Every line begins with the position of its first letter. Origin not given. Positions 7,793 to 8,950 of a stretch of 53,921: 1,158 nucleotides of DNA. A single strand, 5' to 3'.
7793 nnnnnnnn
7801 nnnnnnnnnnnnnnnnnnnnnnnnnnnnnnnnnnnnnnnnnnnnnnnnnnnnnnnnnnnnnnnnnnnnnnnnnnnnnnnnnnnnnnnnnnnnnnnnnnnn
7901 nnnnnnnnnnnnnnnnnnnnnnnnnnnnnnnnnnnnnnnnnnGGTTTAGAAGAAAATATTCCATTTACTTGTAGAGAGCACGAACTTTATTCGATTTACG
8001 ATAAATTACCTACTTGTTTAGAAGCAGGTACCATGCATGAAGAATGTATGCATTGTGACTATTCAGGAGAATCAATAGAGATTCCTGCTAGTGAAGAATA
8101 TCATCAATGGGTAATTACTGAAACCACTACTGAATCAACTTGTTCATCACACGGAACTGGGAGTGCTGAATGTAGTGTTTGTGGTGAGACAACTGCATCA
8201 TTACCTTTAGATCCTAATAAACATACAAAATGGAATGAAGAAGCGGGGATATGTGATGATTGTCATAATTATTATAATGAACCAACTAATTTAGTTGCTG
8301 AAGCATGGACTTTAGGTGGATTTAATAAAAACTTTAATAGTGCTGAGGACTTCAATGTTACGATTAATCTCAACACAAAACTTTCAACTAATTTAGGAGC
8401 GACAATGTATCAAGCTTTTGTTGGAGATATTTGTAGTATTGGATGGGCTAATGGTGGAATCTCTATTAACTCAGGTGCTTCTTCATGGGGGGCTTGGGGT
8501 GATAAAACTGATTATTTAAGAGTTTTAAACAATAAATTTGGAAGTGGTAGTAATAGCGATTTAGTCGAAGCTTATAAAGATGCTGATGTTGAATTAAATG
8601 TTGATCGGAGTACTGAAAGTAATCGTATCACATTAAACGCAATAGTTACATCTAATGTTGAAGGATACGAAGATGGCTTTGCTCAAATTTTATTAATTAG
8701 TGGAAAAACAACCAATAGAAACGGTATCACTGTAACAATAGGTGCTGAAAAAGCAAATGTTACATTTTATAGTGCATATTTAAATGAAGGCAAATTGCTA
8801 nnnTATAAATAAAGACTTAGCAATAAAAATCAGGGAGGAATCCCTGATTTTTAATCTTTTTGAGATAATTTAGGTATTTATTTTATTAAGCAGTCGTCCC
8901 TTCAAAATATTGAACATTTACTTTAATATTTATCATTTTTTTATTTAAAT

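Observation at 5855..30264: Mosaic paralog family of non-catalytic surface lipoproteins built from shuffled Big_2, LamG-like and CBM9-like modules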

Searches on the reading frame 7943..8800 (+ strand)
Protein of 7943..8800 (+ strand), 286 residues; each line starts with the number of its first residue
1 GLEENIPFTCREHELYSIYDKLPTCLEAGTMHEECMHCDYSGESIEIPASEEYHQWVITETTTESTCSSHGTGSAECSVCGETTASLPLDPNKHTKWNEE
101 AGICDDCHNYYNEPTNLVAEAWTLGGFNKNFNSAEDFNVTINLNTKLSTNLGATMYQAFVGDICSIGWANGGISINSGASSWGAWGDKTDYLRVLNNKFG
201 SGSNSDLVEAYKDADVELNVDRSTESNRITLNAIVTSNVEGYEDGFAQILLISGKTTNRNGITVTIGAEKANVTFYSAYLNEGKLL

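Call 81: predict_structure(alignment_id=A6)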
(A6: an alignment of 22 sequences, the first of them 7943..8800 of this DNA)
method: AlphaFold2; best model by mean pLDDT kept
length: 286 residues; sequences in the alignment: 22
mean_pLDDT: 85.6   pTM: 0.83
mean pLDDT of the five models: 85.6, 85.0, 83.6, 81.6, 81.3
residues with pLDDT >= 90: 150; 70-90: 97; 50-70: 32; < 50: 7
segments of 3 or more residues with pLDDT < 50: 1-7
pLDDT, mean of each block of 10 residues (from residue 1): 48 75 92 82 92 87 94 91 89 94 95 94 93 94 89 70 84 77 64 73 83 94 90 93 89 79 94 95 93
secondary structure, 60 per line:
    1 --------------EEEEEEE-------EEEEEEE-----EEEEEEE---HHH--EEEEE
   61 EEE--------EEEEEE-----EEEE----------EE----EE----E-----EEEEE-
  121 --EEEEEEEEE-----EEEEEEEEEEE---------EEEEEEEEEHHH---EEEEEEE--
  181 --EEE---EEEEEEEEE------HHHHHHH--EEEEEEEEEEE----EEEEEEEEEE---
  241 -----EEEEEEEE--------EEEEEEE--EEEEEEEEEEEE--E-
elements in order: E15-21 E29-35 E41-47 E56-63 E72-77 E83-86 E115-119 E123-131 E137-147 E157-165 E172-178 E183-185 E189-197 H204-210 E213-223 E228-237 E246-253 E262-268 E271-282

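Call 84: fold_search(model_id=the predicted structure, library=pdb)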
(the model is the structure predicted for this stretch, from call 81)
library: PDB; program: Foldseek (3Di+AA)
matches with E <= 10: 1513; with E <= 0.001: 56
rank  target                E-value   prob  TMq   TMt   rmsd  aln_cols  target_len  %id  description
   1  1bjq_C                1.1e-04  0.92  0.21  0.25  20.1       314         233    6  THE DOLICHOS BIFLORUS SEED LECTIN IN COMPLEX WITH ADENINE (released 1998-12-30)
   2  1g7y_B                1.5e-04  0.93  0.19  0.22  17.4       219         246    7  THE CRYSTAL STRUCTURE OF THE 58KD VEGETATIVE LECTIN FROM THE TROPICAL LEGUME DOLICHOS BIFLORUS (released 2000-11-29)
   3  3uk9_C                1.6e-04  0.97  0.23  0.25  15.5       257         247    8  Galactose-specific lectin from Dolichos lablab (released 2012-11-14)
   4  4xtm                  1.6e-04  0.85  0.19  0.23  20.0       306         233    8  Crystal structure of a recombinant Vatairea macrocarpa seed lectin complexed with GalNAc (released 2016-01-27)
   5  4u2a                  1.8e-04  0.82  0.19  0.23  19.9       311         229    7  Structure of a lectin from the seeds of Vatairea macrocarpa complexed with GalNAc (released 2014-12-31)
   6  6tt9_AAA              1.8e-04  0.77  0.18  0.21  19.5       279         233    9  rTBL Recombinant Lectin From Tepary Bean (released 2020-05-13)
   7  1g7y_A                1.9e-04  0.90  0.19  0.21  17.3       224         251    8  THE CRYSTAL STRUCTURE OF THE 58KD VEGETATIVE LECTIN FROM THE TROPICAL LEGUME DOLICHOS BIFLORUS (released 2000-11-29)
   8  4xtp                  2.2e-04  0.97  0.22  0.26  15.3       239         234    8  Crystal structure of a recombinant Vatairea macrocarpa seed lectin complexed with Tn antigen (released 2016-01-27)
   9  1bjq_A                2.5e-04  0.92  0.21  0.23  16.0       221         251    7  THE DOLICHOS BIFLORUS SEED LECTIN IN COMPLEX WITH ADENINE (released 1998-12-30)
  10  3wcr_B                2.5e-04  0.89  0.21  0.24  20.4       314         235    8  Crystal structure of plant lectin (ligand-free form) (released 2014-04-09)
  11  3ipv_A                2.5e-04  0.85  0.20  0.23  20.1       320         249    9  Crystal structure of Spatholobus parviflorus seed lectin (released 2009-09-08)
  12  3ipv_B                2.5e-04  0.84  0.20  0.23  20.2       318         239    9  Crystal structure of Spatholobus parviflorus seed lectin (released 2009-09-08)
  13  4xxa_A                2.5e-04  0.75  0.18  0.22  19.9       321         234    8  Crystal structure of a recombinant Vatairea macrocarpa seed lectin (released 2016-01-27)
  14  1fx5_B                2.6e-04  0.90  0.22  0.25  19.4       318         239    7  CRYSTAL STRUCTURE ANALYSIS OF ULEX EUROPAEUS LECTIN I (released 2001-01-17)
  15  1g7y_E                2.9e-04  0.89  0.19  0.22  17.3       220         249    7  THE CRYSTAL STRUCTURE OF THE 58KD VEGETATIVE LECTIN FROM THE TROPICAL LEGUME DOLICHOS BIFLORUS (released 2000-11-29)
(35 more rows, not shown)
